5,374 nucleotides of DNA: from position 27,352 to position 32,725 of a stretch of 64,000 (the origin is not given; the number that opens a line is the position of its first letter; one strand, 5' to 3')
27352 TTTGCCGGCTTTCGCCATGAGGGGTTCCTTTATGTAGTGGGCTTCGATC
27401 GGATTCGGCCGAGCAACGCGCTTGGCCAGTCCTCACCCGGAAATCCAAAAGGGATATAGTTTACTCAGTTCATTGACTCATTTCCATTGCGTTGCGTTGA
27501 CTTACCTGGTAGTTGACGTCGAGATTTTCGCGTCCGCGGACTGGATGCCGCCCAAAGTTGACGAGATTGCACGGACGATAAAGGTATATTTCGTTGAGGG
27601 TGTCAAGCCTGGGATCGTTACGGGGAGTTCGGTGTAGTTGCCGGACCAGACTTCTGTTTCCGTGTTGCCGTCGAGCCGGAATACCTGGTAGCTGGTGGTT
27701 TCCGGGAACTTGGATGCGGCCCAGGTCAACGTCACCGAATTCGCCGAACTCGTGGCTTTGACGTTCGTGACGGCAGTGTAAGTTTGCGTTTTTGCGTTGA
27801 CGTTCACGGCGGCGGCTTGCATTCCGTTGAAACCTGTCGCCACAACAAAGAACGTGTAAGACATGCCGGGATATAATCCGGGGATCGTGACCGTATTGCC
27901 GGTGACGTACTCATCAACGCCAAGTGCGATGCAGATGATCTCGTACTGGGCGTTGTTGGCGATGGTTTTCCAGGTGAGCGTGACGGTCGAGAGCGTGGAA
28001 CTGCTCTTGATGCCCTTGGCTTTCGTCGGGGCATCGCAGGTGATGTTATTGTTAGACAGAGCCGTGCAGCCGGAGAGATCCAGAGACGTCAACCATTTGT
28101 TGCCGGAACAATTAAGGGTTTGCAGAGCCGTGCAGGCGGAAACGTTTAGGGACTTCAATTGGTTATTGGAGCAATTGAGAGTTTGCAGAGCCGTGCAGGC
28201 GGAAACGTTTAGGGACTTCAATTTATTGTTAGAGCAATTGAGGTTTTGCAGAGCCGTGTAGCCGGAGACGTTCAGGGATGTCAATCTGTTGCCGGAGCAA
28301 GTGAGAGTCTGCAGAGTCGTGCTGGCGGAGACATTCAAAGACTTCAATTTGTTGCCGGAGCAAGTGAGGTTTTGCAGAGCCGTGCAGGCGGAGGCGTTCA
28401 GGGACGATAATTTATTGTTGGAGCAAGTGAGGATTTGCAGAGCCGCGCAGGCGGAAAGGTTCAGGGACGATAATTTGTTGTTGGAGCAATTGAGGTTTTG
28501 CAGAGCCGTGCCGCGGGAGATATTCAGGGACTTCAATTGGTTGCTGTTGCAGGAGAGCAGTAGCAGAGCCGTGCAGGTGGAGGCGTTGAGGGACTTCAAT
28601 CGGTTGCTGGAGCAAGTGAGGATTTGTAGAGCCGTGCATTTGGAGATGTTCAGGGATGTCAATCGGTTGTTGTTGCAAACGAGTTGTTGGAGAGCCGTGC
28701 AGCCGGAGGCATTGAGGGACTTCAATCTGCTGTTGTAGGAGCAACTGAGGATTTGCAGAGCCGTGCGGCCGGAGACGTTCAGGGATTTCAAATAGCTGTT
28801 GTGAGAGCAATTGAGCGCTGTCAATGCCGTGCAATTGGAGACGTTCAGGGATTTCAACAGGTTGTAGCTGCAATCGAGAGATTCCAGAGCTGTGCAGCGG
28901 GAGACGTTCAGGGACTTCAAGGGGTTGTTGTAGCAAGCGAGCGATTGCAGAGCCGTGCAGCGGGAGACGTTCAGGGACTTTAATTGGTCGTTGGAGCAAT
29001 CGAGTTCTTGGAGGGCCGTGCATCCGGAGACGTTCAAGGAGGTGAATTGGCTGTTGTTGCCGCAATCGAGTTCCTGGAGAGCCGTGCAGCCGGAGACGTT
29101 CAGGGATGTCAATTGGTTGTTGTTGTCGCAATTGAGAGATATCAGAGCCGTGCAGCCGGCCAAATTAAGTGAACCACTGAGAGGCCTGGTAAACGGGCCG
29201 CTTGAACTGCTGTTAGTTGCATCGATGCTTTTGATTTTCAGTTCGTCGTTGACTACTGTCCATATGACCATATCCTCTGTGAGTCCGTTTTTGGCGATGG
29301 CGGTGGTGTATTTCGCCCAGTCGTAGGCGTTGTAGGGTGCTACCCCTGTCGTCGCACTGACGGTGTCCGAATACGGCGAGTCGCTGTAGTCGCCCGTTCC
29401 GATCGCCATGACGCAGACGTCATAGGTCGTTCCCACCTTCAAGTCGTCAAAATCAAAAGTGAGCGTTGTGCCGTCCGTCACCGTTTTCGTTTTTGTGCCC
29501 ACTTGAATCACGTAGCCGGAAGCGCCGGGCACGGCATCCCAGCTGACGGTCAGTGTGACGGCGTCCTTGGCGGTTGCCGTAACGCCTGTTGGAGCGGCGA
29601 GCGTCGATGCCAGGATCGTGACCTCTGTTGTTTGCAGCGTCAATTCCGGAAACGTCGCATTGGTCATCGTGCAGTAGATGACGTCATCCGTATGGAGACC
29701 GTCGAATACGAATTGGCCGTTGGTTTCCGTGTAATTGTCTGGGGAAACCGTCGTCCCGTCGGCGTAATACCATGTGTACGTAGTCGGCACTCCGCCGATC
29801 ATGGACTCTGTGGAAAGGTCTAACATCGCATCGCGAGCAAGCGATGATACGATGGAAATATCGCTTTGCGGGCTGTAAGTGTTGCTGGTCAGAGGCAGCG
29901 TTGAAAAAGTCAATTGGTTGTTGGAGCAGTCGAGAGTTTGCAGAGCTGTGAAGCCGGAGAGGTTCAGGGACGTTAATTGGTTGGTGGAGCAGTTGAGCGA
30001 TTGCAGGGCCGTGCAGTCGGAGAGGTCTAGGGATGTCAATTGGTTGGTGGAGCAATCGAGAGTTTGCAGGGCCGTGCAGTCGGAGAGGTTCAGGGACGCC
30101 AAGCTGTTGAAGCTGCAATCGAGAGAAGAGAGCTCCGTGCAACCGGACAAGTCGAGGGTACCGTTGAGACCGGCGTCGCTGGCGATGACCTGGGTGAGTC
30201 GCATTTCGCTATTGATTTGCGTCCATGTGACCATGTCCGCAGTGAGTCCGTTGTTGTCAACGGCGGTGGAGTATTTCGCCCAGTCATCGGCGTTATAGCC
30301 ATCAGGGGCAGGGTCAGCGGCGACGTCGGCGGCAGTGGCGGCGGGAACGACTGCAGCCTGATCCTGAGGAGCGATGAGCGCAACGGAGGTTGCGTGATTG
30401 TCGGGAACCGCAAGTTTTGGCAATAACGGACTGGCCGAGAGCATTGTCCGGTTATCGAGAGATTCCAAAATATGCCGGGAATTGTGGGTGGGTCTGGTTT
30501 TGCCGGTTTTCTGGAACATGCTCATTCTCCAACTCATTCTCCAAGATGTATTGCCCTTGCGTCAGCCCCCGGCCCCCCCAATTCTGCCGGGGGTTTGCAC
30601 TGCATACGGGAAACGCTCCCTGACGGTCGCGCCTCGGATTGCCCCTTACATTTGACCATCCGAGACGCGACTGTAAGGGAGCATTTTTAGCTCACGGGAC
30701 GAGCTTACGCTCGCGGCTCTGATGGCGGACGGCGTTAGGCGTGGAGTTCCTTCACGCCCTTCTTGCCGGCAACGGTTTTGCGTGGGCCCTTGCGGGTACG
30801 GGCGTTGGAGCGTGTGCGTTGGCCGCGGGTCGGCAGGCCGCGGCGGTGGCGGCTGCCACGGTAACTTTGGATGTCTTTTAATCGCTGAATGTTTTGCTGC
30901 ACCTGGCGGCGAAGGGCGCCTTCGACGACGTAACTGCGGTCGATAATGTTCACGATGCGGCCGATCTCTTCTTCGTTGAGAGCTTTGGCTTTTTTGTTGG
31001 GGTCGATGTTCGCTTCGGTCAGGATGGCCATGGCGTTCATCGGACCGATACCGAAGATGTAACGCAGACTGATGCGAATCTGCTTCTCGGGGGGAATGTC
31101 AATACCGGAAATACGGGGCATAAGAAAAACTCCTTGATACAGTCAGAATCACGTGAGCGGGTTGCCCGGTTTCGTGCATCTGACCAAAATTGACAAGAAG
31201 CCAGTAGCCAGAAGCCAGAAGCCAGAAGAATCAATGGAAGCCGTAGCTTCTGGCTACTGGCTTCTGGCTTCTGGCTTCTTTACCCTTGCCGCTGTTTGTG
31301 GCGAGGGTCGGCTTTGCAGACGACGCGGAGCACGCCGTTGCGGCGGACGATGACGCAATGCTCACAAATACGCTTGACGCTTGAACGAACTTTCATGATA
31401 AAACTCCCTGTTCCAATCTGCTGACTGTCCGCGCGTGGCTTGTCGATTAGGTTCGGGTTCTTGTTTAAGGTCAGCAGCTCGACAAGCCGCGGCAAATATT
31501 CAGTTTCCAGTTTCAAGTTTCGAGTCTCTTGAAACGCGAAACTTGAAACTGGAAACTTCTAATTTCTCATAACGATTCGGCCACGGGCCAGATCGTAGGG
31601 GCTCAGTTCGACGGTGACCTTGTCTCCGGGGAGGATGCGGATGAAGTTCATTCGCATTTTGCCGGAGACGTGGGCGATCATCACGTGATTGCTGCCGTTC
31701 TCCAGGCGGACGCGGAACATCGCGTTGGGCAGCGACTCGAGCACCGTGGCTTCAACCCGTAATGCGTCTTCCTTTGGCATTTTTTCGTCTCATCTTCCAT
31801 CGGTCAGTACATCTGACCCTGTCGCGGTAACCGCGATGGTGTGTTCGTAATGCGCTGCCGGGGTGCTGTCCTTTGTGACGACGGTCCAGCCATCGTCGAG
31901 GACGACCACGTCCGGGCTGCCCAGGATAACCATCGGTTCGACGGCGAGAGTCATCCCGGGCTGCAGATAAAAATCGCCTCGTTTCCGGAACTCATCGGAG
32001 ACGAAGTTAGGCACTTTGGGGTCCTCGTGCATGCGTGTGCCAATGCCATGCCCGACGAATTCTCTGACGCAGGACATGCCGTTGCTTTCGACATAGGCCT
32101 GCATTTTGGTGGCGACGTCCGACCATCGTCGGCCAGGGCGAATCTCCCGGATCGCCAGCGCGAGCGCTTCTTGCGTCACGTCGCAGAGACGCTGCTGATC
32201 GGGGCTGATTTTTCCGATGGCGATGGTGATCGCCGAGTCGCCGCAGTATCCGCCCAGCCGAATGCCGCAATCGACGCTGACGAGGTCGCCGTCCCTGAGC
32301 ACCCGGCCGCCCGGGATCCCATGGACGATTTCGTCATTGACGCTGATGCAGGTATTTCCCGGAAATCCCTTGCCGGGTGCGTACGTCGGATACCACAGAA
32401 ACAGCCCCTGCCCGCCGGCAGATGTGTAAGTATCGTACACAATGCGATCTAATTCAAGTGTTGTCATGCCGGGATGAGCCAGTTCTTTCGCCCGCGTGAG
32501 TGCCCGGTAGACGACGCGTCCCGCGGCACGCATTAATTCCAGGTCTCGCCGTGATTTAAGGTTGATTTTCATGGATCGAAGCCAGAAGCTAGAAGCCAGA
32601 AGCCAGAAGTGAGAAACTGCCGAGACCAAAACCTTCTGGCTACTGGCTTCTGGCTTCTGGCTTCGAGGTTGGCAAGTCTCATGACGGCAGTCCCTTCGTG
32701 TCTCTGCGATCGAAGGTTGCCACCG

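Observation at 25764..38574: Ribosomal-operon spacers are filled with hairpins whose arms are tandem heptamers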

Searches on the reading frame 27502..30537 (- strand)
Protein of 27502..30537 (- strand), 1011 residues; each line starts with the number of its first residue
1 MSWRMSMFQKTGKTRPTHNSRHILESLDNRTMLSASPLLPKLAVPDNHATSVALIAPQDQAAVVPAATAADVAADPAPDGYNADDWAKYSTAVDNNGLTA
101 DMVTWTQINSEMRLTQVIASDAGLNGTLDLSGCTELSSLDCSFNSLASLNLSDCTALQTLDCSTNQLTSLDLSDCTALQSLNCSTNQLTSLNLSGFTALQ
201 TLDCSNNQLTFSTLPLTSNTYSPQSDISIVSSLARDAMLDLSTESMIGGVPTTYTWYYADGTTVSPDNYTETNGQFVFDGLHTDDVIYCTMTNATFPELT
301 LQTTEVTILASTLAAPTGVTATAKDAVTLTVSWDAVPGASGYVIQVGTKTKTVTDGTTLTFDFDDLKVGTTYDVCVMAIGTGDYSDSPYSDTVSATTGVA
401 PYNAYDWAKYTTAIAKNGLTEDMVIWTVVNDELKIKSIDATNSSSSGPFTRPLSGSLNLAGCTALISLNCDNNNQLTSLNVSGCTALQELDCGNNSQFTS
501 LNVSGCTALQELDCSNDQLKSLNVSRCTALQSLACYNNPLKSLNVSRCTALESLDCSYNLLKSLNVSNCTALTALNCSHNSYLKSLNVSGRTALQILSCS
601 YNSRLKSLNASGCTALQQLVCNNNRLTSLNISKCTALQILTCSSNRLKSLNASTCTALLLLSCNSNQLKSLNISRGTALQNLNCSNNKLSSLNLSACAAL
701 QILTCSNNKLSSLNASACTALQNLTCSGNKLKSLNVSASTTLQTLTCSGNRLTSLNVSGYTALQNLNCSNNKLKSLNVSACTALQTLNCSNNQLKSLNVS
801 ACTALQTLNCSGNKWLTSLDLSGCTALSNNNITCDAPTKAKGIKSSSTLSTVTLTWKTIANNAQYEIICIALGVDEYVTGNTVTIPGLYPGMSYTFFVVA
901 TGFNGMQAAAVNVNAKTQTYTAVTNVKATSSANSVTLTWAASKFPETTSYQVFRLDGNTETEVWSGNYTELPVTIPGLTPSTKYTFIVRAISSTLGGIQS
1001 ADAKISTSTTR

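Call 8: search_protein_families(library=pfam, proteins=[window:27502-30537:-])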
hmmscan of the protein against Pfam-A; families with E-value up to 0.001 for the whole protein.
window:27502-30537:- (1011 aa): 8 families
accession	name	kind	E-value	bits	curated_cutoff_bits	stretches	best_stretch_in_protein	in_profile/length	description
PF12799.13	LRR_4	-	2e-46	155.4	27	8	782-821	1-42/44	Leucine Rich repeats (2 copies)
PF00041.27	fn3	-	4.2e-23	81.8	25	2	315-385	2-78/84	Fibronectin type III domain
PF23952.1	LRR_EndoS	-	6.1e-18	65.6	27.9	2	125-207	25-116/116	Endo-beta-N-acetylglucosaminidase EndoS LRR domain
PF23622.1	LRR_At1g61320_AtMIF1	-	2.5e-10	40.8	26.9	0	135-202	108-177/384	At1g61320/AtMIF1, LRR domain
PF25013.1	LRR_Zer-1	-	3.2e-07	31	27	0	474-569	8-106/137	Zer-1-like, Leucine-rich repeats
PF16656.11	Pur_ac_phosph_N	-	0.00015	22.7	30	0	928-993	8-83/93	Purple acid Phosphatase, N-terminal domain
PF13855.12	LRR_8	-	0.00034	20.8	27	0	157-209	3-61/61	Leucine rich repeat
PF25059.1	FN3_DSCAM-DSCAML_C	-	0.00064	20.5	39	0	958-1010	32-82/89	DSCAM/DSCAML C-terminal Fn3-like domain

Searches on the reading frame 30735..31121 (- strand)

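Call 8: search_protein_families(library=pfam, proteins=[window:30735-31121:-])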
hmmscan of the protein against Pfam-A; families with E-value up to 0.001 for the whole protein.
window:30735-31121:- (128 aa): 2 families
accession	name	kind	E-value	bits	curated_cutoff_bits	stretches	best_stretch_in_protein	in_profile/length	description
PF00416.27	Ribosomal_S13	-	1.4e-30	106.7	31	1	3-109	1-128/128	Ribosomal protein S13/S18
PF06831.19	H2TH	-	0.00062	20.1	34.7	1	20-62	34-76/93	Formamidopyrimidine-DNA glycosylase H2TH domain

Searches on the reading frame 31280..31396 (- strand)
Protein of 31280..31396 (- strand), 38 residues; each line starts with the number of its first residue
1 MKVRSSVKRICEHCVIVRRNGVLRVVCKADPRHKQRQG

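Call 8: search_protein_families(library=pfam, proteins=[window:31280-31396:-])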
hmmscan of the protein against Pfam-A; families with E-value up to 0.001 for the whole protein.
window:31280-31396:- (38 aa): 1 family
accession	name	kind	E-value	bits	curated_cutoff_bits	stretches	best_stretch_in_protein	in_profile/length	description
PF00444.23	Ribosomal_L36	-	1.4e-21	76.7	26.1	1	1-38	1-38/38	Ribosomal protein L36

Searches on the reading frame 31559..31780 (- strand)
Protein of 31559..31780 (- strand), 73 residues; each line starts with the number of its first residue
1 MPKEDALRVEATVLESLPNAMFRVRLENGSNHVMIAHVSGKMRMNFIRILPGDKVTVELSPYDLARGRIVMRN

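Call 8: search_protein_families(library=pfam, proteins=[window:31559-31780:-])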
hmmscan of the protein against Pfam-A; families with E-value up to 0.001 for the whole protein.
window:31559-31780:- (73 aa): 1 family
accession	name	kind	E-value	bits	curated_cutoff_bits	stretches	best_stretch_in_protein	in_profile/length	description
PF01176.25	eIF-1a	-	1.5e-24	85.9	30.2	1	9-72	3-64/64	Translation initiation factor 1A / IF-1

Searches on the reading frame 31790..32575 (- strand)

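Call 8: search_protein_families(library=pfam, proteins=[window:31790-32575:-])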
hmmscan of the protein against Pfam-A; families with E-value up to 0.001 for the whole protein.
window:31790-32575:- (261 aa): 1 family
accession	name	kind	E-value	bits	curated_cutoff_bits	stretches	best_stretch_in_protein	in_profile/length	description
PF00557.29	Peptidase_M24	-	1e-52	179.4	23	1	13-251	1-208/208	Metallopeptidase family M24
